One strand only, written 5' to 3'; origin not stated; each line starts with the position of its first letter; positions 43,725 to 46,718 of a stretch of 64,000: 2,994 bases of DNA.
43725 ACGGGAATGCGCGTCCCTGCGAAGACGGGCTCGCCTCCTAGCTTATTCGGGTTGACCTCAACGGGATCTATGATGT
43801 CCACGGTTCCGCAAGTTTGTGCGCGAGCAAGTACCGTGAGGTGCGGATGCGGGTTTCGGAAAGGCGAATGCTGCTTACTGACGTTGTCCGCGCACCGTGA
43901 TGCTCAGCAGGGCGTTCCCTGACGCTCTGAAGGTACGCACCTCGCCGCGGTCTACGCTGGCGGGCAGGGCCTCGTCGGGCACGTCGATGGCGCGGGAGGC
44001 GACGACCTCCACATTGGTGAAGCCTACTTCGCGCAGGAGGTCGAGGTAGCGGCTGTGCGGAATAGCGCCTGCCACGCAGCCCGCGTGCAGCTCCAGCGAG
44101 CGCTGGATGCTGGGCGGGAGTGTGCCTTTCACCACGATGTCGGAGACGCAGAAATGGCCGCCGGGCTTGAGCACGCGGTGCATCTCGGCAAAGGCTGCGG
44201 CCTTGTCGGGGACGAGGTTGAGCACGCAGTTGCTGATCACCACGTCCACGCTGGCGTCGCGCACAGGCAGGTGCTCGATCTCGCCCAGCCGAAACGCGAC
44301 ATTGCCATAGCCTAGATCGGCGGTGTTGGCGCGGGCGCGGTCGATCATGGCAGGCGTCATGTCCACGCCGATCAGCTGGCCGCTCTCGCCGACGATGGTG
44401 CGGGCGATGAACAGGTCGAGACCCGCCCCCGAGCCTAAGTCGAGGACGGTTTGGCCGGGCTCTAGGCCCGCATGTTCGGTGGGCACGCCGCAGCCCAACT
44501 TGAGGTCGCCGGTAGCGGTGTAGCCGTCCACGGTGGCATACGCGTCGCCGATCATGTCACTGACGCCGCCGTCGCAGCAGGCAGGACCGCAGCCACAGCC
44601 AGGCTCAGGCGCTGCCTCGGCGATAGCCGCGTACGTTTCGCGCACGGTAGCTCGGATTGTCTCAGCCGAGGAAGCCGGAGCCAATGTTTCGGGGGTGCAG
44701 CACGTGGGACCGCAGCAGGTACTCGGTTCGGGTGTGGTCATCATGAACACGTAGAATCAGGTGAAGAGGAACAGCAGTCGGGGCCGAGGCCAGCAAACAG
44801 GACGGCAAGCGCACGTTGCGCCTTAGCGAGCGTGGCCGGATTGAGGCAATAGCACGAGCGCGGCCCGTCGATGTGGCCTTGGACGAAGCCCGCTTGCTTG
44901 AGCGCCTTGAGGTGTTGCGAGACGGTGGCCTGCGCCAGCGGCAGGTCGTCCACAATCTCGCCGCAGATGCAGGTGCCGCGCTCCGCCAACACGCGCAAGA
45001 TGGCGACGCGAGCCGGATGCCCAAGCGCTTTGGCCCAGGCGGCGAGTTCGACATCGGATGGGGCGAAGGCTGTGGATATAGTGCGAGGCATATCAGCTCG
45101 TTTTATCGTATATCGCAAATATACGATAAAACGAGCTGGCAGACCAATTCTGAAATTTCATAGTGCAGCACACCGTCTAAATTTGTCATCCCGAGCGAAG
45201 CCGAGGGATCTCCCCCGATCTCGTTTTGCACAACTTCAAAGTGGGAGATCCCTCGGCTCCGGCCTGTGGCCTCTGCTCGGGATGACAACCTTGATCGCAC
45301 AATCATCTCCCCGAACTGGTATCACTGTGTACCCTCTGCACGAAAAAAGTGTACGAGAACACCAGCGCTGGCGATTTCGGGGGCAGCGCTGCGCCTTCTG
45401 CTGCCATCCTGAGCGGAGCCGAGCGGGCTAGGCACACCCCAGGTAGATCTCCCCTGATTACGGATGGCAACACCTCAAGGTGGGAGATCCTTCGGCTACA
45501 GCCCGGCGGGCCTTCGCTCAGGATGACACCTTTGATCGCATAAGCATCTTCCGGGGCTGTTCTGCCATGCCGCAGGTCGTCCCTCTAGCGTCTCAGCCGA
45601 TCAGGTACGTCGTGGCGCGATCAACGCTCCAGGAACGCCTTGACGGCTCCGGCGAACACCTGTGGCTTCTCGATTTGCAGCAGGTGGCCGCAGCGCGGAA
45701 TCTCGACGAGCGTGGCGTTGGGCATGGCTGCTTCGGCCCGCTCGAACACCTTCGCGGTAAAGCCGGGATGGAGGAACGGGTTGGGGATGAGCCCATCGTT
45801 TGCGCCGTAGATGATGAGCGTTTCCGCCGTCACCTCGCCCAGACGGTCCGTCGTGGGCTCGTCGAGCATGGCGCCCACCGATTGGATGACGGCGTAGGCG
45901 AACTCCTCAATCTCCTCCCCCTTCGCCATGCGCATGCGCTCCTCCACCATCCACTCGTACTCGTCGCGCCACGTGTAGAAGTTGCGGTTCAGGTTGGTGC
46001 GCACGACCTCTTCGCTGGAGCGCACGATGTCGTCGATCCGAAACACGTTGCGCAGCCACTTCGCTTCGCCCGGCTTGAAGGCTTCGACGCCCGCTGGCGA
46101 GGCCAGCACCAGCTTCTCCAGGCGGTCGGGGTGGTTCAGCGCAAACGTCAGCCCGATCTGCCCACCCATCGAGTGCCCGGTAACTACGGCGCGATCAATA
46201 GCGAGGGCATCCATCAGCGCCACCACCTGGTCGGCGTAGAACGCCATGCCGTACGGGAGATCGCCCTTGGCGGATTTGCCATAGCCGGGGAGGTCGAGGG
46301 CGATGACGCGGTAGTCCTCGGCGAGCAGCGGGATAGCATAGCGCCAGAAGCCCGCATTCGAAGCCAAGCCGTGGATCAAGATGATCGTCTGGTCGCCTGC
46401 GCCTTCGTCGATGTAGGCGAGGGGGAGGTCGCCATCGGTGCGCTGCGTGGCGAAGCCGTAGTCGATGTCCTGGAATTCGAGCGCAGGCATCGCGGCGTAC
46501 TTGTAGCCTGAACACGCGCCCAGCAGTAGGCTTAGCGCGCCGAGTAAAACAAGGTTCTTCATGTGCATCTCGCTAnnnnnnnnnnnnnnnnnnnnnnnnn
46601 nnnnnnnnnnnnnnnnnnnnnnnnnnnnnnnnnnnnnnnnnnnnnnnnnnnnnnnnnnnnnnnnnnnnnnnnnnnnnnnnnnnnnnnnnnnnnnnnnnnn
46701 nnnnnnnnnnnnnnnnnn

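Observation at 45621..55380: Ten-gene regulator-led locus with an Ole/beta-lactone-like enzyme set embedded in an envelope-spanning uptake-like context; no characterised pathway recognised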

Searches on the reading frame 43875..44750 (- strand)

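Call 38: search_protein_families(library=pfam, max_evalue=0.001, proteins=[window:43875-44750:-])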
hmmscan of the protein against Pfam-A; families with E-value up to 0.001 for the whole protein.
window:43875-44750:- (291 aa): 10 families
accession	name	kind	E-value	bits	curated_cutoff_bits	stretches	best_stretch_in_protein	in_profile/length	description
PF13847.12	Methyltransf_31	-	1.7e-37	128.7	27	1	97-226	2-132/145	Methyltransferase domain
PF08241.18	Methyltransf_11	-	1.7e-23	83.5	21.2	1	103-201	1-94/95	Methyltransferase domain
PF13649.12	Methyltransf_25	-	2.9e-22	79.6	27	1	102-198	1-97/97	Methyltransferase domain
PF01209.24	Ubie_methyltran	-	3.7e-16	59.6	20.1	1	95-203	44-152/233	ubiE/COQ5 methyltransferase family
PF08242.18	Methyltransf_12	-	1.5e-14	54.9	30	1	103-200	1-98/98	Methyltransferase domain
PF13489.12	Methyltransf_23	-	1.4e-10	41.6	27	1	96-248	20-163/164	Methyltransferase domain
PF01135.25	PCMT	-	1.3e-08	35.3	20.3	1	91-157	66-132/210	Protein-L-isoaspartate(D-aspartate) O-methyltransferase (PCMT)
PF06325.19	PrmA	-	9.5e-07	29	22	1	97-206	160-262/296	Ribosomal protein L11 methyltransferase (PrmA)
PF05148.21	Methyltransf_8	-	1.2e-05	25.8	27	1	150-206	105-160/219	Hypothetical methyltransferase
PF20922.3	Anamorsin_N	-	0.00018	21.7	27.1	1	157-209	41-94/163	Anamorsin, N-terminal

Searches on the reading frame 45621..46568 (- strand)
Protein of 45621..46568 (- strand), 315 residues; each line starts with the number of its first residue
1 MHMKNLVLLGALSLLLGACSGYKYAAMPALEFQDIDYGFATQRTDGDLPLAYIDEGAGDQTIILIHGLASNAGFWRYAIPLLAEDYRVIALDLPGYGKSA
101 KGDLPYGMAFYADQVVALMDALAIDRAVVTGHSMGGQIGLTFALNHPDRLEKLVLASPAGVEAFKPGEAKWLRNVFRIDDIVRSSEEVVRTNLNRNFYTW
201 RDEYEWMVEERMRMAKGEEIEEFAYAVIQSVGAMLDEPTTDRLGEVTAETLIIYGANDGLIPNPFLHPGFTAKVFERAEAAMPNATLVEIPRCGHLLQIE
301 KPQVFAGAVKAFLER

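Call 4: search_protein_families(library=pfam, max_evalue=0.01, proteins=[window:45621-46568:-])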
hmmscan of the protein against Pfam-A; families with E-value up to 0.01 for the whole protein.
window:45621-46568:- (315 aa): 6 families
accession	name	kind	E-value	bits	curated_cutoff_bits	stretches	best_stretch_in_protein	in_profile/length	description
PF00561.26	Abhydrolase_1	-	1.1e-33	117.4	25.8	1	61-302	2-245/245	alpha/beta hydrolase fold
PF12697.13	Abhydrolase_6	-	3.3e-28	100.3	26.3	1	62-307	1-216/217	Alpha/beta hydrolase family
PF12146.15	Hydrolase_4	-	1.1e-17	64.5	27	1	59-301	4-238/239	Serine aminopeptidase, S33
PF03096.20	Ndr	-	7.9e-08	31.8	23.3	1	81-313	51-276/283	Ndr family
PF12695.13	Abhydrolase_5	-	4.2e-05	23.8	27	1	104-157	34-89/164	Alpha/beta hydrolase family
PF00756.26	Esterase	-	0.00013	22.3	22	1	127-159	117-149/251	Putative esterase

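Call 5: search_protein_families(library=ncbifam, max_evalue=0.001, proteins=[window:45621-46568:-])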
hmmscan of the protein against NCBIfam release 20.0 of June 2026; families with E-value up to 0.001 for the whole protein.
window:45621-46568:- (315 aa): 39 families (the best 25 are shown)
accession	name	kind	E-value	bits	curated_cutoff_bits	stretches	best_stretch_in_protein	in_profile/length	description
NF051488.1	bifunc_PcaDC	exception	3.4e-34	118.6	390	1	58-314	11-251/375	bifunctional 3-oxoadipate enol-lactonase/4-carboxymuconolactone decarboxylase PcaDC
NF011457.0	PRK14875.1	equivalog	3.6e-33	115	307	1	50-314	122-370/372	acetoin dehydrogenase dihydrolipoyllysine-residue acetyltransferase subunit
TIGR02427.1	protocat_pcaD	equivalog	1.5e-32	112.9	255.85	1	57-314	11-251/251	3-oxoadipate enol-lactonase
NF045632.1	hydroxlase_HsaD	equivalog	3.4e-30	105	400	1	49-314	23-289/290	4,5:9,10-diseco-3-hydroxy-5,9,17-trioxoandrosta-1(10),2-diene-4-oate hydrolase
TIGR03343.1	biphenyl_bphD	equivalog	2.7e-27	95.7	462.15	1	47-313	19-280/282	2-hydroxy-6-oxo-6-phenylhexa-2,4-dienoate hydrolase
NF051487.1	bifunc_PcaCD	exception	4.1e-27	95.3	430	1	56-314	168-412/413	bifunctional 4-carboxymuconolactone decarboxylase/3-oxoadipate enol-lactonase PcaCD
NF050089.1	i_nPHAscl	equivalog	1.3e-25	90.1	300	1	50-190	9-148/288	intracellular short-chain-length polyhydroxyalkanoate depolymerase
TIGR03695.1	menH_SHCHC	equivalog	1.8e-24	86.5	208.55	1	60-314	3-252/252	2-succinyl-6-hydroxy-2,4-cyclohexadiene-1-carboxylate synthase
TIGR03611.1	RutD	equivalog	3.7e-24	85.5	238.5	1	57-314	11-256/258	pyrimidine utilization protein D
NF002938.0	PRK03592.1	equivalog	2.1e-23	83.1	241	1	48-158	20-129/298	haloalkane dehalogenase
TIGR03056.1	bchO_mg_che_rel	equivalog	1.3e-20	73.6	172.55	1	53-164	21-133/278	alpha/beta fold hydrolase BchO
NF002043.0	PRK00870.1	subfamily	4.7e-20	72.2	265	1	36-313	22-298/302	haloalkane dehalogenase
TIGR01738.1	bioH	equivalog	6.7e-19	68.5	206.95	1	56-156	1-96/245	pimeloyl-ACP methyl ester esterase BioH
NF002873.0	PRK03204.1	equivalog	2.3e-18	66.6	466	1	50-309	26-281/286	haloalkane dehalogenase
NF052614.1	AB_fold_OlsI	equivalog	8.5e-16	58.3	385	1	61-314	19-256/272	ornithine lipid biosynthesis O-acyltransferase OlsI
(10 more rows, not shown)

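Call 16: search_solved_structures(query=window:45621-46568:-, max_evalue=1e-15)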
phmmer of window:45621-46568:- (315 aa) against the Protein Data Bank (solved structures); distinct sequences matched with E-value up to 1e-15: 34.
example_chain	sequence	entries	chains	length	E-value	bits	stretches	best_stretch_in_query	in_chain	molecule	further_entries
4f0j_A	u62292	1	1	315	5.7e-31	110.9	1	47-309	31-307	Probable hydrolytic enzyme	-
2og1_A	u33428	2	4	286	1.1e-23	87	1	47-305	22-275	2-hydroxy-6-oxo-6-phenylhexa-2,4-dienoate hydrolase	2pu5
2puh_A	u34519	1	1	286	2.8e-23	85.6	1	47-305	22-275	2-hydroxy-6-oxo-6-phenylhexa-2,4-dienoate hydrolase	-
2rht_A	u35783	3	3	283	2.9e-23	85.6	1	47-305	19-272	2-hydroxy-6-oxo-6-phenylhexa-2,4-dienoate hydrolase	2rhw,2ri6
3v1k_A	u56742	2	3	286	3.1e-23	85.5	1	47-262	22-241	2-hydroxy-6-oxo-6-phenylhexa-2,4-dienoate hydrolase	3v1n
3v1l_A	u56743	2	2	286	8.3e-23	84.1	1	47-262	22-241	2-hydroxy-6-oxo-6-phenylhexa-2,4-dienoate hydrolase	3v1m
2pu7_A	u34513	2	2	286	8.9e-23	84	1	47-262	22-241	2-hydroxy-6-oxo-6-phenylhexa-2,4-dienoate hydrolase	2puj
1j1i_A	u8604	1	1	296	1.1e-21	80.4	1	46-313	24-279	meta cleavage compound hydrolase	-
7dq9_A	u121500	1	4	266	7.4e-21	77.7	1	49-173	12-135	Predicted hydrolases or acyltransferases (Alpha/beta hydrolase superfamily)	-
6i8w_A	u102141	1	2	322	1.1e-20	77.1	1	8-166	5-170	Alpha/beta fold hydrolase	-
4i3f_A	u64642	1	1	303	1.3e-20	76.9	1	58-313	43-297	serine hydrolase CCSP0084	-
5egn_A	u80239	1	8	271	1.8e-20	76.4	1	52-312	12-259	Esterase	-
3om8_A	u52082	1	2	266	7.9e-20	74.3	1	45-313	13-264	Probable hydrolase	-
2vf2_A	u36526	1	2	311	8.9e-20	74.1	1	28-305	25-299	2-HYDROXY-6-OXO-6-PHENYLHEXA-2,4-DIENOATE HYDROLASE BPHD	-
7zjt_A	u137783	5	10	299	1.3e-19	73.6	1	38-305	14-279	4,5:9,10-diseco-3-hydroxy-5,9,17-trioxoandrosta-1(10),2-diene-4-oate hydrolase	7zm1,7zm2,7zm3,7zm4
8ynv_A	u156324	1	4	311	1.8e-17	66.6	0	50-189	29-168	poly(3-hydroxybutyrate) depolymerase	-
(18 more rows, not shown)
